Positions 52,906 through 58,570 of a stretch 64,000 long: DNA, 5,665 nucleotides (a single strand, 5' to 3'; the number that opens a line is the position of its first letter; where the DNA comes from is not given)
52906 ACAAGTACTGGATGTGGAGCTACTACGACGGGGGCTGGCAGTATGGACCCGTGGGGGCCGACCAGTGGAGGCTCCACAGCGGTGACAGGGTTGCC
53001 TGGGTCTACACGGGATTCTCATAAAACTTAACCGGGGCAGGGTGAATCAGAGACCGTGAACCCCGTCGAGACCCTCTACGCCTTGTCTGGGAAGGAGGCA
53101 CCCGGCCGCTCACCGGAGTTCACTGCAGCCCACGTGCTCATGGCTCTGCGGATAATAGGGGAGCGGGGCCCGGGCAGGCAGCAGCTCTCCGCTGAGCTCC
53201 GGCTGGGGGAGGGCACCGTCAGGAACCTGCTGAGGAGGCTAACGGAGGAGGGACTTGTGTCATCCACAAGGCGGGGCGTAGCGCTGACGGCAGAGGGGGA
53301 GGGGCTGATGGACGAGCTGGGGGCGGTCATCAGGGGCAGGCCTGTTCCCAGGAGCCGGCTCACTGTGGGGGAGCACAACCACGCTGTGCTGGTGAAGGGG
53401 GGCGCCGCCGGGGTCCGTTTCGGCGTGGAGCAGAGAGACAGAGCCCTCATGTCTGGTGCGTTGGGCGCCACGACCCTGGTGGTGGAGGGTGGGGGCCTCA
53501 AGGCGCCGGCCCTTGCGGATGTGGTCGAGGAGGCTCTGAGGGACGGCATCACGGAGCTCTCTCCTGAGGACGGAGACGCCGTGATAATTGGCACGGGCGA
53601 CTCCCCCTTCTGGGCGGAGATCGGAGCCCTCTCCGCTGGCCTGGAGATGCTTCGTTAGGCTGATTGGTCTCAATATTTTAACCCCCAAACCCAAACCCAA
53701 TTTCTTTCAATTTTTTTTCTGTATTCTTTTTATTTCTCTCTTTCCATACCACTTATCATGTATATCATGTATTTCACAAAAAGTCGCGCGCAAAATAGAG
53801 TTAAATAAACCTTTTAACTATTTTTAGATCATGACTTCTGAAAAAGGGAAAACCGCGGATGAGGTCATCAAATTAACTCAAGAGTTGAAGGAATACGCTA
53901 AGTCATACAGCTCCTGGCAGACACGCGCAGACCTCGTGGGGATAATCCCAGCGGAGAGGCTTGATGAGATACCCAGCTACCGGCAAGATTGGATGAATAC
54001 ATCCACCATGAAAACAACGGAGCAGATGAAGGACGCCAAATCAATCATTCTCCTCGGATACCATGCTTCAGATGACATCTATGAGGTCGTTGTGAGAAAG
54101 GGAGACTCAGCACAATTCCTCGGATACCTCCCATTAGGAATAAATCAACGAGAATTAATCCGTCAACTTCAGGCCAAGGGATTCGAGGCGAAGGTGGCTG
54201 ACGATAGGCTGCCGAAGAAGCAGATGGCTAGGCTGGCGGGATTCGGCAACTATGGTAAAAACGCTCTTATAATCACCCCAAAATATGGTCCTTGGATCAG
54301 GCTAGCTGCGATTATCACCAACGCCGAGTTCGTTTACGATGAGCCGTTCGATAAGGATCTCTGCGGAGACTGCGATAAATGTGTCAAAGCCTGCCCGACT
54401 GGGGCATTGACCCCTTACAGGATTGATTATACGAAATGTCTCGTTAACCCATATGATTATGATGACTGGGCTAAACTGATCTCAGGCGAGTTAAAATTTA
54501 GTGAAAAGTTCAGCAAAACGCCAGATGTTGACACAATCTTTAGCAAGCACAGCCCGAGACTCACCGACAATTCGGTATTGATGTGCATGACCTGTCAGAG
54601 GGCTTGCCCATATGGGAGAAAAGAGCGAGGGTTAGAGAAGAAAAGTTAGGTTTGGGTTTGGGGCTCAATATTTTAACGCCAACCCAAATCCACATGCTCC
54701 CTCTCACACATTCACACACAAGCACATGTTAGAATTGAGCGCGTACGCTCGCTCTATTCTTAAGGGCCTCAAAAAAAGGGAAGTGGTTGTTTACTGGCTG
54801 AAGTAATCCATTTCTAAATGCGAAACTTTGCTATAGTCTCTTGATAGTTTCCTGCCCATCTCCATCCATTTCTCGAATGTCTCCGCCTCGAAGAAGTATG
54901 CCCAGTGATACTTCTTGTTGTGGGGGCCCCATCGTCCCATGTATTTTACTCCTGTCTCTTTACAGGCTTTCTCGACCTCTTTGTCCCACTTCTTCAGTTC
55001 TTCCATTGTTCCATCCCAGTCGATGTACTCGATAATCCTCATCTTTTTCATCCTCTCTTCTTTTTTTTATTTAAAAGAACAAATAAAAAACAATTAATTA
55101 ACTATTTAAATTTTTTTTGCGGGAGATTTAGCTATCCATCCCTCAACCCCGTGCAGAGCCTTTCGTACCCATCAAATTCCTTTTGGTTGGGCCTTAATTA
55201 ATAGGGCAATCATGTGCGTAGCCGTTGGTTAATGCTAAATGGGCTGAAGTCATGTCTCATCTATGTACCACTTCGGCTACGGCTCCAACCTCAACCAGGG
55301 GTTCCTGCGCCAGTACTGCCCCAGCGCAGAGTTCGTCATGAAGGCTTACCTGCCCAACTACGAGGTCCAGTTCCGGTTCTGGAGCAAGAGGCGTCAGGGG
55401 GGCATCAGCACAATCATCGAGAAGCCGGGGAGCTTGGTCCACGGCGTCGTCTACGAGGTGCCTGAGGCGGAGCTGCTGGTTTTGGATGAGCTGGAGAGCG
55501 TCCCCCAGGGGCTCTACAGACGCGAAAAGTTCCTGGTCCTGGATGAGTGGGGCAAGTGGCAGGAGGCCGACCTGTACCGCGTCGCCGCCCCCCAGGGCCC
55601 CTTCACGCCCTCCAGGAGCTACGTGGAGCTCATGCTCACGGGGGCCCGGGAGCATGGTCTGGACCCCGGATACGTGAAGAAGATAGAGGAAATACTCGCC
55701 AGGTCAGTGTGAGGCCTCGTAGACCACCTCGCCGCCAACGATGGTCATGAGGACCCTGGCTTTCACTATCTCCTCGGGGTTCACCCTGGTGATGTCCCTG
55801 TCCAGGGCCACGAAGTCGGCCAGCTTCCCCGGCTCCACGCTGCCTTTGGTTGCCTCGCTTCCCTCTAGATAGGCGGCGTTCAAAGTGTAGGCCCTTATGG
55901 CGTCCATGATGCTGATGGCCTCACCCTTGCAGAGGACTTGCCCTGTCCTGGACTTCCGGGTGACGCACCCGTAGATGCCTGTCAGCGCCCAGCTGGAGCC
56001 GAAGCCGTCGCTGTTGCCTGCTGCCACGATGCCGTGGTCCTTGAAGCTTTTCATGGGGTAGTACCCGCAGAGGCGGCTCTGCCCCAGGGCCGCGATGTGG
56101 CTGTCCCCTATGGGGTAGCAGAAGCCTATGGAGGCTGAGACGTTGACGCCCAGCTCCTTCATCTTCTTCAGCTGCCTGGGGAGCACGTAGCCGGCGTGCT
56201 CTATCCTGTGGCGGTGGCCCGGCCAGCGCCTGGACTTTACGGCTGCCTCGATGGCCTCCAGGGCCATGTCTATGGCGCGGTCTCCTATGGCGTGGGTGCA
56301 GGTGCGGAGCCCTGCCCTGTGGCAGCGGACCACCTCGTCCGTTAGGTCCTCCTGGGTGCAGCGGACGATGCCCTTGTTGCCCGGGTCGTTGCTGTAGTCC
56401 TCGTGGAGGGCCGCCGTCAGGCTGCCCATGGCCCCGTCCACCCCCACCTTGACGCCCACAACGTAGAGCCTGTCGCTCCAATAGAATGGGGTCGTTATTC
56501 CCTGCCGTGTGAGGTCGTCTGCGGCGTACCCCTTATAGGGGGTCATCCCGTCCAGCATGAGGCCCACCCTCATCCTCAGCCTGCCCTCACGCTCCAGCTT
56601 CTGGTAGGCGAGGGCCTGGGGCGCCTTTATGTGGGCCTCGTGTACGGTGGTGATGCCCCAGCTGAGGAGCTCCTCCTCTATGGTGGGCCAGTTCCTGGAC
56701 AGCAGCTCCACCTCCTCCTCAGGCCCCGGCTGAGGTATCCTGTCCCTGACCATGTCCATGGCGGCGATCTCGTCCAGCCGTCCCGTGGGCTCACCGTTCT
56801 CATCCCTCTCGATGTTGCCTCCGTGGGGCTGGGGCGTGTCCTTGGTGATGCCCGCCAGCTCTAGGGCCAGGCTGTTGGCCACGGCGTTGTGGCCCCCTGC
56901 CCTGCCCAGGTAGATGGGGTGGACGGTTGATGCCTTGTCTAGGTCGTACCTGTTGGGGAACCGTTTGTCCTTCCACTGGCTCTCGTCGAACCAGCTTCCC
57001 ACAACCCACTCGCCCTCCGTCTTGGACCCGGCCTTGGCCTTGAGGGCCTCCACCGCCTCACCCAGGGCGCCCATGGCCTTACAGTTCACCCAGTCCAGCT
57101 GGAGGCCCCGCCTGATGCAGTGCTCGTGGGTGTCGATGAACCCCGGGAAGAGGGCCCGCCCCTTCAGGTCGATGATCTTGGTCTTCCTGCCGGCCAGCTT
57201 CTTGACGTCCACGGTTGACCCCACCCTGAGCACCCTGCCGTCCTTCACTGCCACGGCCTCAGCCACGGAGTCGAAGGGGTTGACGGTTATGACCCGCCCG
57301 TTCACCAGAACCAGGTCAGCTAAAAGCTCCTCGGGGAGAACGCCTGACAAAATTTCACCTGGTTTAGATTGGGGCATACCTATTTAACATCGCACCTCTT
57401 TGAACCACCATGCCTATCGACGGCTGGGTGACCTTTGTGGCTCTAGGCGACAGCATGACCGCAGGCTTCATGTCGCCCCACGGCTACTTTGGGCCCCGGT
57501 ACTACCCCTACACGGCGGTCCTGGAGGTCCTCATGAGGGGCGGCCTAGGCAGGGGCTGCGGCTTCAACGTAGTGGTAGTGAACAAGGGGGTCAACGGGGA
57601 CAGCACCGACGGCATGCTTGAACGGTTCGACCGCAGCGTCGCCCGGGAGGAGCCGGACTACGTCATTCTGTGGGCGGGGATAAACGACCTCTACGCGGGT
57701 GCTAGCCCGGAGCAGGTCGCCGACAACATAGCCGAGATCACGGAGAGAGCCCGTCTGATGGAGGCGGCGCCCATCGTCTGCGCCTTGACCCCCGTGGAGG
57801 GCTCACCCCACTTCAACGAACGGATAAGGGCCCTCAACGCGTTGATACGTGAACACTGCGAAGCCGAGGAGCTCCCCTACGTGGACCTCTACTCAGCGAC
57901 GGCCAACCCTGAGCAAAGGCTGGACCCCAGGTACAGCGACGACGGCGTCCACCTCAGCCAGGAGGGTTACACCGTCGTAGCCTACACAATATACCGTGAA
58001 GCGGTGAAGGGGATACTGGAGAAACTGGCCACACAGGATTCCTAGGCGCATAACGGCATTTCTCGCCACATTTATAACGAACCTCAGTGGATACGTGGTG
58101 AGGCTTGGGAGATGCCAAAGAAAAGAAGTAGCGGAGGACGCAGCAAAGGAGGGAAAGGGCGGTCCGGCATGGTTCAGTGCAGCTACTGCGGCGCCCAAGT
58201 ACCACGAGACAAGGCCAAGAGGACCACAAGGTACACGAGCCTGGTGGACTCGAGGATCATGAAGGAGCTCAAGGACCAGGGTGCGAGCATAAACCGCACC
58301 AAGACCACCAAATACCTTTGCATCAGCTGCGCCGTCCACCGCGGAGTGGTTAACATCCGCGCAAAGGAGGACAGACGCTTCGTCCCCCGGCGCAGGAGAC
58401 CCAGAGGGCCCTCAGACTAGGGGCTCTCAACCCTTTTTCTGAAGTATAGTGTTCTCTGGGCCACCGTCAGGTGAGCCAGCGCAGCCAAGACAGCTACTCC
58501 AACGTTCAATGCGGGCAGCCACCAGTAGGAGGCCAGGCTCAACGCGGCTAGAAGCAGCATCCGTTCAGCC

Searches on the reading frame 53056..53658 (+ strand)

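Call 27: search_protein_families(library=pfam, proteins=[window:53056-53658:+], max_evalue=0.0001)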
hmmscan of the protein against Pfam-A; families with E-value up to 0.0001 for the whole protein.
window:53056-53658:+ (200 aa): 3 families
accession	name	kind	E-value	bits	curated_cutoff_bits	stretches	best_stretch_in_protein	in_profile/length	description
PF14544.11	DUF4443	-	2.5e-22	79.1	27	1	104-198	1-99/100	Domain of unknown function (DUF4443)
PF22167.2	PH0730-like_N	-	3.6e-10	40.3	30.2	1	40-81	17-58/60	PH0730-like, N-terminal domain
PF21715.3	CggR_N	-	6.3e-07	29.5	30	1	40-91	19-70/71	CggR N-terminal DNA binding domain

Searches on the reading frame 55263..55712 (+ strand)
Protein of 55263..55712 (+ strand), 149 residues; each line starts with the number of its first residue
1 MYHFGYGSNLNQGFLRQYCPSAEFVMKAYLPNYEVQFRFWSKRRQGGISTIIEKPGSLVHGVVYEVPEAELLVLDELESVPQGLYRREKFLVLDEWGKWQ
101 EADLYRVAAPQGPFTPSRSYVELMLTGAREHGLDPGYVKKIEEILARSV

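Call 107: search_protein_families(library=pfam, proteins=[window:55263-55712:+], max_evalue=0.001)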
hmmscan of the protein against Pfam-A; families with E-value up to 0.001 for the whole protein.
window:55263-55712:+ (149 aa): 2 families
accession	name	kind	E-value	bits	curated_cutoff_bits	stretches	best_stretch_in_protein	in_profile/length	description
PF13772.11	AIG2_2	-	1.7e-13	51.2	27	1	59-140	2-82/83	AIG2-like family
PF06094.17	GGACT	-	5.2e-11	43.6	22.8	1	4-109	2-104/120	Gamma-glutamyl cyclotransferase, AIG2-like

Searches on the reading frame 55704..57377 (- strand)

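Call 27: search_protein_families(library=pfam, proteins=[window:55704-57377:-], max_evalue=0.0001)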
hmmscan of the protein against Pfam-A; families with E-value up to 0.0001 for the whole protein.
window:55704-57377:- (557 aa): 2 families
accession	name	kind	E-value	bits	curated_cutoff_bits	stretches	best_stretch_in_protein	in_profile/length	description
PF07969.17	Amidohydro_3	-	8.4e-99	332.6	29.7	1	67-553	1-472/472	Amidohydrolase family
PF01979.26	Amidohydro_1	-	2.3e-14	53.9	25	1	237-552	45-345/345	Amidohydrolase family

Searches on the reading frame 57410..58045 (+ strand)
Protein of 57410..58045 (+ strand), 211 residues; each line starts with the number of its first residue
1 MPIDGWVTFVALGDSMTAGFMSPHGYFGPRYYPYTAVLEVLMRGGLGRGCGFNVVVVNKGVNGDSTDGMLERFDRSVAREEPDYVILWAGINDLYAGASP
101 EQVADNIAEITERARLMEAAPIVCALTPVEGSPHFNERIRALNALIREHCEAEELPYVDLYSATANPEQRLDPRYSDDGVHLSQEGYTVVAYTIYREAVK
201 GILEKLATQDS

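Call 80: search_protein_families(library=pfam, proteins=[window:57410-58045:+], max_evalue=0.001)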
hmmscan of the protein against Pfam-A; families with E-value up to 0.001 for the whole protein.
window:57410-58045:+ (211 aa): 5 families
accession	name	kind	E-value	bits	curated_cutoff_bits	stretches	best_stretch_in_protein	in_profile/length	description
PF13472.12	Lipase_GDSL_2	-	1.2e-33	117.5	32.9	1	11-188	1-177/178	GDSL-like Lipase/Acylhydrolase family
PF00657.28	Lipase_GDSL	-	1.7e-19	71.2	23.6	1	10-191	2-205/208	GDSL-like Lipase/Acylhydrolase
PF04311.20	DUF459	-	2.2e-08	34.1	27.2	1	104-195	94-195/197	Protein of unknown function (DUF459)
PF17182.10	OSK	-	2.1e-07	30.8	27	1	78-168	68-159/202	OSK domain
PF25182.1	NonGDSL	-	0.00028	20.7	80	1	34-123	50-136/220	Non-GDSL lipase-like family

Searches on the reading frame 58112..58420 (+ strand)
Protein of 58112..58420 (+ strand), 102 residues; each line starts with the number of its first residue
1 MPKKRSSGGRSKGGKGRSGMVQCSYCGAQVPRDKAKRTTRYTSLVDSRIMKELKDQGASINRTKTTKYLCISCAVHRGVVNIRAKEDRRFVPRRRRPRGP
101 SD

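Call 80: search_protein_families(library=pfam, proteins=[window:58112-58420:+], max_evalue=0.001)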
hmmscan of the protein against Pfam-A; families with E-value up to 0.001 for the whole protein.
window:58112-58420:+ (102 aa): 1 family
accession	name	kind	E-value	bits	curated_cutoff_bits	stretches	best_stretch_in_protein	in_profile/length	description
PF01283.25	Ribosomal_S26e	-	1.5e-20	74.1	27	1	1-95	1-99/108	Ribosomal protein S26e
